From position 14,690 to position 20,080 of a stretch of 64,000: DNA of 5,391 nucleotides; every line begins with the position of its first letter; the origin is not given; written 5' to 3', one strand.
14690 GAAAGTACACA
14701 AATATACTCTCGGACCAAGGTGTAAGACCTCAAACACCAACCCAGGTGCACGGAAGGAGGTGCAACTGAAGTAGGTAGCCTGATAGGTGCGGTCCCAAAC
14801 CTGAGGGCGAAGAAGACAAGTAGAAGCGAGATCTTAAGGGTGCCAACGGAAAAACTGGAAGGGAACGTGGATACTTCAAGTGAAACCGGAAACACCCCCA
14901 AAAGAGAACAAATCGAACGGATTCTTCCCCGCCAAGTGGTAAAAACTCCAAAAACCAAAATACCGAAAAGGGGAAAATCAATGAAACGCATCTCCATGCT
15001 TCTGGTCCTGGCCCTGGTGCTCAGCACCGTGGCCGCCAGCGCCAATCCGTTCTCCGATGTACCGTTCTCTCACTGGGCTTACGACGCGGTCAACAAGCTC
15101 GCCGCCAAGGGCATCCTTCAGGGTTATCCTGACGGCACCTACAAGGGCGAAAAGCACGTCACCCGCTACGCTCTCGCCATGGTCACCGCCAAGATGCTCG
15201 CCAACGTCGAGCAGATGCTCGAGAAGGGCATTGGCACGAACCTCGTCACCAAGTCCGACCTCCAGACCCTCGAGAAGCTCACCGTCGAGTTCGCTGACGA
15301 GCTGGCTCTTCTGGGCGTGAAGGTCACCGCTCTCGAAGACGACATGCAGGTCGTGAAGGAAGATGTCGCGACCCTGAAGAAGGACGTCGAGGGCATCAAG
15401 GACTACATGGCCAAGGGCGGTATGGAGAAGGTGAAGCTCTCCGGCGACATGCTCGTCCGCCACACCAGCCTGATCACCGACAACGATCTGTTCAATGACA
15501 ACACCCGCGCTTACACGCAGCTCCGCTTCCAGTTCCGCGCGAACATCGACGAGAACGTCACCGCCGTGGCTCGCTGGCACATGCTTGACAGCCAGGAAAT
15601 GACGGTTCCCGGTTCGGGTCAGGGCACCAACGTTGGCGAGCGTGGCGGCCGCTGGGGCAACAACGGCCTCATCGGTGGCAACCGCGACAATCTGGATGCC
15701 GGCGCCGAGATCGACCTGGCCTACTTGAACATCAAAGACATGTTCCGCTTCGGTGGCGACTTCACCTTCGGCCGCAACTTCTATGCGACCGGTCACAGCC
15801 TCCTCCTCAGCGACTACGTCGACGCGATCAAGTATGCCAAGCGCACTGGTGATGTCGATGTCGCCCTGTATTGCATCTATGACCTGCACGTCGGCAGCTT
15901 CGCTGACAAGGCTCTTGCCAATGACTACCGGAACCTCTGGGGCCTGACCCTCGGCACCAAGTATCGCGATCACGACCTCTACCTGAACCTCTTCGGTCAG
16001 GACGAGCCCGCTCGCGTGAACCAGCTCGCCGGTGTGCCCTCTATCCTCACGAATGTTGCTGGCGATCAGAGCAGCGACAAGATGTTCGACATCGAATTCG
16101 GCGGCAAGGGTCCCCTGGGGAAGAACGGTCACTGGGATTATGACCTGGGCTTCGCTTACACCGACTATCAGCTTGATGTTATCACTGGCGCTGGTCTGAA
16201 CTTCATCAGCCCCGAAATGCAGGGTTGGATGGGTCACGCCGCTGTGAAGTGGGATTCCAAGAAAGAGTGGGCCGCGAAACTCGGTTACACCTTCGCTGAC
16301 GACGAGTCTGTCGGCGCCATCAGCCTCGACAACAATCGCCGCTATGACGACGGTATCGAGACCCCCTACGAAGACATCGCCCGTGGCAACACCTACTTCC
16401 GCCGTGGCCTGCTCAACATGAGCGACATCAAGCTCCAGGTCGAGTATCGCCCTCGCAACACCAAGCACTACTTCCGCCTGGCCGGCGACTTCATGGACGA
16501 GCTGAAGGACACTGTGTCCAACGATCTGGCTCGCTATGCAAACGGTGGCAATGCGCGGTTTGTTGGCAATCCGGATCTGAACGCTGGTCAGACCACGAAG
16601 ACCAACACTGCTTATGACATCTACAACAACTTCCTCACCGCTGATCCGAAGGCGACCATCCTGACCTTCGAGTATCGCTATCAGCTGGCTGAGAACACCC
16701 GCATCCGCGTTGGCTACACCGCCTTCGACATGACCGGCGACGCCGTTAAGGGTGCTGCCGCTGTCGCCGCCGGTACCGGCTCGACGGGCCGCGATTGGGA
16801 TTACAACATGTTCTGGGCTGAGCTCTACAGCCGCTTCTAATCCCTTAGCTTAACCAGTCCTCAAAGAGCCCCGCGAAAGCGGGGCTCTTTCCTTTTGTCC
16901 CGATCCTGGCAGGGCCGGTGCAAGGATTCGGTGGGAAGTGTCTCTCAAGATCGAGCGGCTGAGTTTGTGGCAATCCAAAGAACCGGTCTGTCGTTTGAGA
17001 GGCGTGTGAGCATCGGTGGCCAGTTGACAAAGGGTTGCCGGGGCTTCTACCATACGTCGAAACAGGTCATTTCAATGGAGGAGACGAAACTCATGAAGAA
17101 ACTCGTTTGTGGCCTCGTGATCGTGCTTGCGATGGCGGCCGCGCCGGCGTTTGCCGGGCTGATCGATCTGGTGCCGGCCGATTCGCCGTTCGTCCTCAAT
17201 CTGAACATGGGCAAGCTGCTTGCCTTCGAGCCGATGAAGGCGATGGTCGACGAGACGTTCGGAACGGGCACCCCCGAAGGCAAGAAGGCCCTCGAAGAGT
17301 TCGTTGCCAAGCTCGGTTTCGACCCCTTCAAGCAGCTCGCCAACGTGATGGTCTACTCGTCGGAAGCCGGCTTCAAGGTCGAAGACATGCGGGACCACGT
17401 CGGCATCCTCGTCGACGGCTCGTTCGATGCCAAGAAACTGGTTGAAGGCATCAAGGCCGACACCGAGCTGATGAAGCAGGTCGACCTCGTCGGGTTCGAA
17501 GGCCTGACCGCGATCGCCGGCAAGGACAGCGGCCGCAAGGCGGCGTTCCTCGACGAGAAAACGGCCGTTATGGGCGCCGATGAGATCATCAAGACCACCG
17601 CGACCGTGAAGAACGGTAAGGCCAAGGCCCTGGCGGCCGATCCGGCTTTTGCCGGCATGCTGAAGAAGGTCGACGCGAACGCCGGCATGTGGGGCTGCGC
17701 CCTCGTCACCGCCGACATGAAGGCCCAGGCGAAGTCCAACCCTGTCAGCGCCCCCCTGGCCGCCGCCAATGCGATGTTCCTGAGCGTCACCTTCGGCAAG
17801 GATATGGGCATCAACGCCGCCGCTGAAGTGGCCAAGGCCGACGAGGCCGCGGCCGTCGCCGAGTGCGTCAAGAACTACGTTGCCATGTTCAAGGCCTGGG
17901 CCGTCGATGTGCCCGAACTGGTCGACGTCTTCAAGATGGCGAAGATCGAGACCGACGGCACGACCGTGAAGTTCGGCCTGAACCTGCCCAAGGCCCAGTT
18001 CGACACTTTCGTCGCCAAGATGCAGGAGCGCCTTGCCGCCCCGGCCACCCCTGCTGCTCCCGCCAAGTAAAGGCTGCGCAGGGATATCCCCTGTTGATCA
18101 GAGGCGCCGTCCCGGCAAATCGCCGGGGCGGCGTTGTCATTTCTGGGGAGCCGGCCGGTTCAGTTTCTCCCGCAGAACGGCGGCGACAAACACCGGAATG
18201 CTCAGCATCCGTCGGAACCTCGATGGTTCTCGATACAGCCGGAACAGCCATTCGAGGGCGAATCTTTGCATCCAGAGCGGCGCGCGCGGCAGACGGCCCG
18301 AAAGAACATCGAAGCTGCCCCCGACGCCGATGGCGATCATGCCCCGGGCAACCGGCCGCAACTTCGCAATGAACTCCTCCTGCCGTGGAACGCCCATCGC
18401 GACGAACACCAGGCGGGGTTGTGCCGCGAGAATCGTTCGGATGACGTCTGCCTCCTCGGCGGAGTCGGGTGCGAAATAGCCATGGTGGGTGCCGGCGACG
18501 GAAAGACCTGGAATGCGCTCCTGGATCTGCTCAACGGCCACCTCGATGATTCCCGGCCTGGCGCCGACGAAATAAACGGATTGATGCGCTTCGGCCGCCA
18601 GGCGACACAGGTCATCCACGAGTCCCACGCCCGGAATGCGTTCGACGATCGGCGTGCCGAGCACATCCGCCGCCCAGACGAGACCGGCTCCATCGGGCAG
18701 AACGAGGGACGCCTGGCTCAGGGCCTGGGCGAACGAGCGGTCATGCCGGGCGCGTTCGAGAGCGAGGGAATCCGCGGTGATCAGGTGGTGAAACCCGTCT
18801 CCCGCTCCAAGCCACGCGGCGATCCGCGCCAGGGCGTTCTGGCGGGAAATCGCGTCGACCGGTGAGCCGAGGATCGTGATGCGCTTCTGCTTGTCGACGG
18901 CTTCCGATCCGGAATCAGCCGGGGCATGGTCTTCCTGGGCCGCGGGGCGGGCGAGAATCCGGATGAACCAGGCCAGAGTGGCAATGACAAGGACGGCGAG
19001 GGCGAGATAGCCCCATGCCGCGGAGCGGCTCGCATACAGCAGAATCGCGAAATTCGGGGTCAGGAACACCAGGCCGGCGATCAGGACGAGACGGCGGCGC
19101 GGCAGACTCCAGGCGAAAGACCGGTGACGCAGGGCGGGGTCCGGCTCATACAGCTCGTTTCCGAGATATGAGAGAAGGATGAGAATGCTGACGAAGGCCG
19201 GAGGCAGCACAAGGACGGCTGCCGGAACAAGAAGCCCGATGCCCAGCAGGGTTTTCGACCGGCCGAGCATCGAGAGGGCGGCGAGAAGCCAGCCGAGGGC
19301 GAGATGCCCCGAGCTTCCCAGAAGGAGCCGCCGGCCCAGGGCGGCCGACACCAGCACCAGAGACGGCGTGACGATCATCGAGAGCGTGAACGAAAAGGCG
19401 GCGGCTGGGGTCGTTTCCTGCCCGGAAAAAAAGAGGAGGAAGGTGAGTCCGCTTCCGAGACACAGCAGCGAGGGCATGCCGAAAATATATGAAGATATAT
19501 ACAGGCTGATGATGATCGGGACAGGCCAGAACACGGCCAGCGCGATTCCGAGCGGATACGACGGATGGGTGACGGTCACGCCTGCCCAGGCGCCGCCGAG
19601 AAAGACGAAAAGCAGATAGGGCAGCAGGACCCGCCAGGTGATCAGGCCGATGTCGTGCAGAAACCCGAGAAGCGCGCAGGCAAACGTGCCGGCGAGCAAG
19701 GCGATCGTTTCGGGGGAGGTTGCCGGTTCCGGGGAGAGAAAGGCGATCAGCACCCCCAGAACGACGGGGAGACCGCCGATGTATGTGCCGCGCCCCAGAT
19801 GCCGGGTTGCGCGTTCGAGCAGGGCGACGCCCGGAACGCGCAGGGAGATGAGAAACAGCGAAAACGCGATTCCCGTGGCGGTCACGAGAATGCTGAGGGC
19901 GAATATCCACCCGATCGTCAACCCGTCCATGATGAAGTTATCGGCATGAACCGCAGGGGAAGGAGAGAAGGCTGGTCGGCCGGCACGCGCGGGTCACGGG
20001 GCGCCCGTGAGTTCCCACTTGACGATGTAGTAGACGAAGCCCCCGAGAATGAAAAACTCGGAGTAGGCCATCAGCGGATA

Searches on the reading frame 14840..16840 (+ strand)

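Call 8: search_protein_families(library=pfam, proteins=[window:14840-16840:+], max_evalue=0.001)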
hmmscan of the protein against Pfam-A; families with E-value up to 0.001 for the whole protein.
window:14840-16840:+ (666 aa): 1 family
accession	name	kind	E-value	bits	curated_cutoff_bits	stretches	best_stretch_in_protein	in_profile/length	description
PF00395.25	SLH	-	4.8e-12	46.1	20.8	1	70-109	1-40/44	S-layer homology domain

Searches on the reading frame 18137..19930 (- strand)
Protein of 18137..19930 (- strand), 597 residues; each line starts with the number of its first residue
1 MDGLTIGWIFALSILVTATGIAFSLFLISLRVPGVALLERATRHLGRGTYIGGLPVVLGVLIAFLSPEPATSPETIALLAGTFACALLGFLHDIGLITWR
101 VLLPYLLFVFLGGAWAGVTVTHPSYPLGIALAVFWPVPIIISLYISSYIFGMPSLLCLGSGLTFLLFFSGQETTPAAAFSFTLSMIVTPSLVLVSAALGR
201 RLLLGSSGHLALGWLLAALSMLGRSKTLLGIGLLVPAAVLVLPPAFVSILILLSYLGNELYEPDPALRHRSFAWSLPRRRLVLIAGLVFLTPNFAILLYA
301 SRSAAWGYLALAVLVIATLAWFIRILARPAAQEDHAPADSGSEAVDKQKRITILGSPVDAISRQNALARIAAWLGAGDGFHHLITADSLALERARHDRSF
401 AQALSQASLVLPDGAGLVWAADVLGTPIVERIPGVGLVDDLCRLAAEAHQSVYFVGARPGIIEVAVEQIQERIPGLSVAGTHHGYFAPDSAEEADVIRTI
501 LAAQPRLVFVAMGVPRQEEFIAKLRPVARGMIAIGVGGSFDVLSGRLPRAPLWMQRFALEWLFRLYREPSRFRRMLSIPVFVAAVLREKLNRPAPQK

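Call 8: search_protein_families(library=pfam, proteins=[window:18137-19930:-], max_evalue=0.001)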
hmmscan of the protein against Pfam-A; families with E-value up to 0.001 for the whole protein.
window:18137-19930:- (597 aa): 1 family
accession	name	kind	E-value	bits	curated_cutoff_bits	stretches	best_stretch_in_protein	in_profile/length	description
PF03808.19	Glyco_tran_WecG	-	1e-61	208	27.4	1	407-575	1-167/168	Glycosyl transferase WecG/TagA/CpsF family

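Call 69: search_protein_families(library=ncbifam, proteins=[window:18137-19930:-], max_evalue=1e-10)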
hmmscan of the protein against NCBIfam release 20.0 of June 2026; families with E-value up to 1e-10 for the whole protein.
window:18137-19930:- (597 aa): 4 families
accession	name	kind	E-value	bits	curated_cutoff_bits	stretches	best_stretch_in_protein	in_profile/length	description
TIGR00696.1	wecG_tagA_cpsF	superfamily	4.2e-50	169.9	69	1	404-580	3-177/178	WecB/TagA/CpsF family glycosyltransferase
NF041710.1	UDPacetylman_taseTarA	equivalog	2.4e-49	168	350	1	346-591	4-246/247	N-acetylglucosaminyldiphosphoundecaprenol N-acetyl-beta-D-mannosaminyltransferase TarA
NF041872.1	EPS_EpsA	equivalog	6.4e-35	120.8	500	1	344-592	11-261/265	exopolysaccharide biosynthesis glycosyltransferase EpsA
NF002980.1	PRK03692.1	equivalog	7.4e-32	110.7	323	1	393-586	45-236/240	lipopolysaccharide N-acetylmannosaminouronosyltransferase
